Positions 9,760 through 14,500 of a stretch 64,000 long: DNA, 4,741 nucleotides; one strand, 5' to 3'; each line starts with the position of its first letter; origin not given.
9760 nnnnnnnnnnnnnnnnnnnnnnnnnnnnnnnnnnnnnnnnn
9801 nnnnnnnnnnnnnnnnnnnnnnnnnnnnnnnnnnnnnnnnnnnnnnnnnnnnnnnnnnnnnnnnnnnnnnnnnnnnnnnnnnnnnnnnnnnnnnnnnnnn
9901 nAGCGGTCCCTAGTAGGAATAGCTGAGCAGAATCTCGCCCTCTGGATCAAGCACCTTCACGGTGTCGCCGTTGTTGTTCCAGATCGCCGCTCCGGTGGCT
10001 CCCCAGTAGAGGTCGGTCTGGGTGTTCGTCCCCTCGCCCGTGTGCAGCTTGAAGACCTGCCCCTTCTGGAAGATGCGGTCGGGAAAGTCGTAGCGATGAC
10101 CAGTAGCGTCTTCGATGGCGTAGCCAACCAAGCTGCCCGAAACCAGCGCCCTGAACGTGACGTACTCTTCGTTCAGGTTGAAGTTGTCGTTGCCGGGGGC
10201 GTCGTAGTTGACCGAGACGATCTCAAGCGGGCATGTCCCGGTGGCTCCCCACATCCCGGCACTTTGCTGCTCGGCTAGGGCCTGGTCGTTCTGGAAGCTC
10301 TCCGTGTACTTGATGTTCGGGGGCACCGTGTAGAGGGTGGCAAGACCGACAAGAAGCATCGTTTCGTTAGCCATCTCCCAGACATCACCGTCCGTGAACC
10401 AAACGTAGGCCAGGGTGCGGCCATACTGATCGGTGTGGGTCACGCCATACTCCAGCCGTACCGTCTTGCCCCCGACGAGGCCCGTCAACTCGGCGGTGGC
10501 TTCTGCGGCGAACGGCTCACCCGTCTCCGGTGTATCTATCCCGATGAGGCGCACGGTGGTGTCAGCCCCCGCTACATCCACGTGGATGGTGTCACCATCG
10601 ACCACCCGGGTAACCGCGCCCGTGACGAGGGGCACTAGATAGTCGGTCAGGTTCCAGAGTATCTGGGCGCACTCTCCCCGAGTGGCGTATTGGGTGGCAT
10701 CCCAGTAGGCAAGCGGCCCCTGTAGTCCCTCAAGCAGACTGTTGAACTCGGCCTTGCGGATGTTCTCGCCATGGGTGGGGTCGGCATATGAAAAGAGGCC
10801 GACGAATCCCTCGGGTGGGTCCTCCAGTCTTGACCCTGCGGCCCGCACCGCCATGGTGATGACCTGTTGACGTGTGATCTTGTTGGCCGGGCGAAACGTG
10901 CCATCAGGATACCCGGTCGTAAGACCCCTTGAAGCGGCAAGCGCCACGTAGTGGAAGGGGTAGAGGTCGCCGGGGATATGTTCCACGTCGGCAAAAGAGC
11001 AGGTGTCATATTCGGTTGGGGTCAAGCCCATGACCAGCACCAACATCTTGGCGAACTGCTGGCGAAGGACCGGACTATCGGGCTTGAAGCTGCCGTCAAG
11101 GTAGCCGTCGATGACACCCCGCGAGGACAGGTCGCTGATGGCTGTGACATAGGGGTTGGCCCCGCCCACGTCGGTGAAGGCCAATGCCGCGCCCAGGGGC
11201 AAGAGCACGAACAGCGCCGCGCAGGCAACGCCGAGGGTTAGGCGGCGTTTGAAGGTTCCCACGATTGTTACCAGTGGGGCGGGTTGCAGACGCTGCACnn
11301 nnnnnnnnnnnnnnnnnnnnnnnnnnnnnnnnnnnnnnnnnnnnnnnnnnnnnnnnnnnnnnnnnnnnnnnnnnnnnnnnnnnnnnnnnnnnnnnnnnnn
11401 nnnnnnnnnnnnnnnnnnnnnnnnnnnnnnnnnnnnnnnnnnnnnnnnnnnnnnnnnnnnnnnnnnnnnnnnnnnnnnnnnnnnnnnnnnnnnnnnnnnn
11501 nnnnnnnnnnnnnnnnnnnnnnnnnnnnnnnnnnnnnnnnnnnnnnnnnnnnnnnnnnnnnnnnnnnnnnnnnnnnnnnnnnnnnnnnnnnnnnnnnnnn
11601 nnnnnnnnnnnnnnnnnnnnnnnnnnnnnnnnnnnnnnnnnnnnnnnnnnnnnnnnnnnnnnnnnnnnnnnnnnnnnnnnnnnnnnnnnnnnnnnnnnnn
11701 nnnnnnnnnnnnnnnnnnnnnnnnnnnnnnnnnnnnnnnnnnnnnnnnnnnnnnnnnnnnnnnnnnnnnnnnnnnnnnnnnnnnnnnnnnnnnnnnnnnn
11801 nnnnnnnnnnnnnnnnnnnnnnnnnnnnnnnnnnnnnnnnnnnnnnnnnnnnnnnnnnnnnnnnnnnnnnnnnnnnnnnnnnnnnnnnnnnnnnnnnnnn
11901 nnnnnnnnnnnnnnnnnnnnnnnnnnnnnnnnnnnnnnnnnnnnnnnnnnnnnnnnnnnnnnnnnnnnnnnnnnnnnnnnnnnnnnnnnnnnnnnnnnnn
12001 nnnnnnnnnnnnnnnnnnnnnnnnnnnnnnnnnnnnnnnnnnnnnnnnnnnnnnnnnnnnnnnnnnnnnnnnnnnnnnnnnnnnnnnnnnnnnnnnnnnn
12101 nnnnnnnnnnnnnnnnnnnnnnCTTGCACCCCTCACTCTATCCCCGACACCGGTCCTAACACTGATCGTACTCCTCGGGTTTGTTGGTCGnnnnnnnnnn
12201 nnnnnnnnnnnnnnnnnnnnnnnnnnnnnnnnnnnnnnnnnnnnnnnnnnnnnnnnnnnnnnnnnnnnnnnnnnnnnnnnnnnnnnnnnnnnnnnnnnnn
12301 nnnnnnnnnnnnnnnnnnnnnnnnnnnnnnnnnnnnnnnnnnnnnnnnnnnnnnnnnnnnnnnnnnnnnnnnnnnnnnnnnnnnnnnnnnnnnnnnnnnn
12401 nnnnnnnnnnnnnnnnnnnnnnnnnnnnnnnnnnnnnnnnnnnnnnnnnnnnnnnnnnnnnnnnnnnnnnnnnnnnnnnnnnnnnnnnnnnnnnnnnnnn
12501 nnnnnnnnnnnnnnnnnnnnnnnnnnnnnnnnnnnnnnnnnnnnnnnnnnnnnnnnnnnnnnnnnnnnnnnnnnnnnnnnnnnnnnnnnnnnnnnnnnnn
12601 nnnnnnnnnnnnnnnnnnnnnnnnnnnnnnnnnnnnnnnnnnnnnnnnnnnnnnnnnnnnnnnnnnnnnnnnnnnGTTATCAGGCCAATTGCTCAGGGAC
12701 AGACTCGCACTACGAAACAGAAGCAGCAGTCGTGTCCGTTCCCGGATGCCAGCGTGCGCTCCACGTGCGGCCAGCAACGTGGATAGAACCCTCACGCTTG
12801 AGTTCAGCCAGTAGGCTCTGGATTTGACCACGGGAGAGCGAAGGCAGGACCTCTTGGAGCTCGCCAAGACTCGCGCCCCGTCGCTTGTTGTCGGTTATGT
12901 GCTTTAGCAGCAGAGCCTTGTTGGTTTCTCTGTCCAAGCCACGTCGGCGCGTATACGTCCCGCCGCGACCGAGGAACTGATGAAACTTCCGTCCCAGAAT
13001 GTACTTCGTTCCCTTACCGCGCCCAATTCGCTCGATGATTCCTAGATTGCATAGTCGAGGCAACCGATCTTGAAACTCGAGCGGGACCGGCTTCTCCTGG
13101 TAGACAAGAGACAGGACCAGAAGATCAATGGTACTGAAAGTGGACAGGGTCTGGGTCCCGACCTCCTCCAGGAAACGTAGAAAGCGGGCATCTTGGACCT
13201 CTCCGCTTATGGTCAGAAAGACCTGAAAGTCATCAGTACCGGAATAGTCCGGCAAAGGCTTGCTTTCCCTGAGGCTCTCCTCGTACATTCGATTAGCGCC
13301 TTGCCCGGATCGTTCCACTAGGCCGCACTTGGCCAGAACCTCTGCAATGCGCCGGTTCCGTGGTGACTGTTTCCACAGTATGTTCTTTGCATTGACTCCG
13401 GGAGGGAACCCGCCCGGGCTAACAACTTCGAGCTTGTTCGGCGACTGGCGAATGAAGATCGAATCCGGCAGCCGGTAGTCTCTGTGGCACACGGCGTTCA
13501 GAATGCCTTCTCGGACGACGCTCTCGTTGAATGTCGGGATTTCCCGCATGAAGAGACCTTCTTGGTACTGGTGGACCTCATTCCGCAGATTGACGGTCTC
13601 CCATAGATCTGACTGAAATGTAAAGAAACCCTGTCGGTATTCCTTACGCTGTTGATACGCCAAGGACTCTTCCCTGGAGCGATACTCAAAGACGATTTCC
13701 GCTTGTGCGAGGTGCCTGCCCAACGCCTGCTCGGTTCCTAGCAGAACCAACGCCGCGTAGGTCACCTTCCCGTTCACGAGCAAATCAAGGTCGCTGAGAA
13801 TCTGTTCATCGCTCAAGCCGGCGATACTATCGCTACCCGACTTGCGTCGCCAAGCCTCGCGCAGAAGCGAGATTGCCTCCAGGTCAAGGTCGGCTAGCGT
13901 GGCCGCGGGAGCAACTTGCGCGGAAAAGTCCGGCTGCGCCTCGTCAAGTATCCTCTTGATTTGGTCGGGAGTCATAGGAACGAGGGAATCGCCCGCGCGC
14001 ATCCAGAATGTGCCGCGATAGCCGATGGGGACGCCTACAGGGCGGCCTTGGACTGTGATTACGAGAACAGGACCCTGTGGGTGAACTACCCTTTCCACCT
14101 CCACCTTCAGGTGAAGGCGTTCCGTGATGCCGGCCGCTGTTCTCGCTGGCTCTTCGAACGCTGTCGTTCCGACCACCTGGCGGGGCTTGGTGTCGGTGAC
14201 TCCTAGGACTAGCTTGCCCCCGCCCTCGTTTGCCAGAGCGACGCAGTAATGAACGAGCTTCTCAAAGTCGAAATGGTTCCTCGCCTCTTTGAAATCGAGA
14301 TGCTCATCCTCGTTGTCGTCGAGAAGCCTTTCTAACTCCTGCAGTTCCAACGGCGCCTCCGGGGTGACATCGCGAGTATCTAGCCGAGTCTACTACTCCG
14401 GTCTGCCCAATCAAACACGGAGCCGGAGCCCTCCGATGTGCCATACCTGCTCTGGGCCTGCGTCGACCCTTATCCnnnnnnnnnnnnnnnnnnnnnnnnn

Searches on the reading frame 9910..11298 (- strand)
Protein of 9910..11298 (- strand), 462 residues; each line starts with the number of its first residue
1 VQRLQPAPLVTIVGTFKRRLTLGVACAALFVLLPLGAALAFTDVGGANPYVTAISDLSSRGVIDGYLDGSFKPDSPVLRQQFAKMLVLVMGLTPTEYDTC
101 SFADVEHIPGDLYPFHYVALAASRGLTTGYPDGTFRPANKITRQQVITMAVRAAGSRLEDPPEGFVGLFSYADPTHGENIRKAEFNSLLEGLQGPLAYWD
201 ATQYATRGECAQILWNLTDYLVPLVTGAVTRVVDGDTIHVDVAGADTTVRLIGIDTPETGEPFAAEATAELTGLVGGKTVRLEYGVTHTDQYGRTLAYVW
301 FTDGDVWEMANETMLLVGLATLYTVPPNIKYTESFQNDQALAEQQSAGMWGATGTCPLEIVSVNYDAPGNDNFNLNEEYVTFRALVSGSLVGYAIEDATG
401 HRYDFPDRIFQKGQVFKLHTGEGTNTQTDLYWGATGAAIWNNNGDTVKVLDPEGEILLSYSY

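Call 73: search_protein_families(library=pfam, proteins=[window:9910-11298:-], max_evalue=0.00001)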
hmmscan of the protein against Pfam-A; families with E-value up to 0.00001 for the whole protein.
window:9910-11298:- (462 aa): 3 families
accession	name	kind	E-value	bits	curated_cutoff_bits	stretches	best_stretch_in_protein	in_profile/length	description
PF00395.25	SLH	-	1.7e-21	76.4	20.8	2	117-146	14-43/44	S-layer homology domain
PF00565.23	SNase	-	2.2e-17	63.9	21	1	248-350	1-105/107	Staphylococcal nuclease homologue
PF00932.25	LTD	-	1.1e-10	42.3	34.3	1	356-462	6-107/109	Lamin Tail Domain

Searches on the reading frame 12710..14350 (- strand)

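Call 73: search_protein_families(library=pfam, proteins=[window:12710-14350:-], max_evalue=0.00001)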
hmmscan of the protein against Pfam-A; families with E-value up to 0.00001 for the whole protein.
window:12710-14350:- (546 aa): 2 families
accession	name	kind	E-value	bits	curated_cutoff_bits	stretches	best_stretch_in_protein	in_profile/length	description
PF13749.12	HATPase_c_4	-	1.4e-13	51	26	1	298-377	4-87/89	Putative ATP-dependent DNA helicase recG C-terminal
PF04326.19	SLFN_AlbA_2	-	4.1e-12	47.1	25.3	1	14-126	1-117/118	Schlafen, AlbA_2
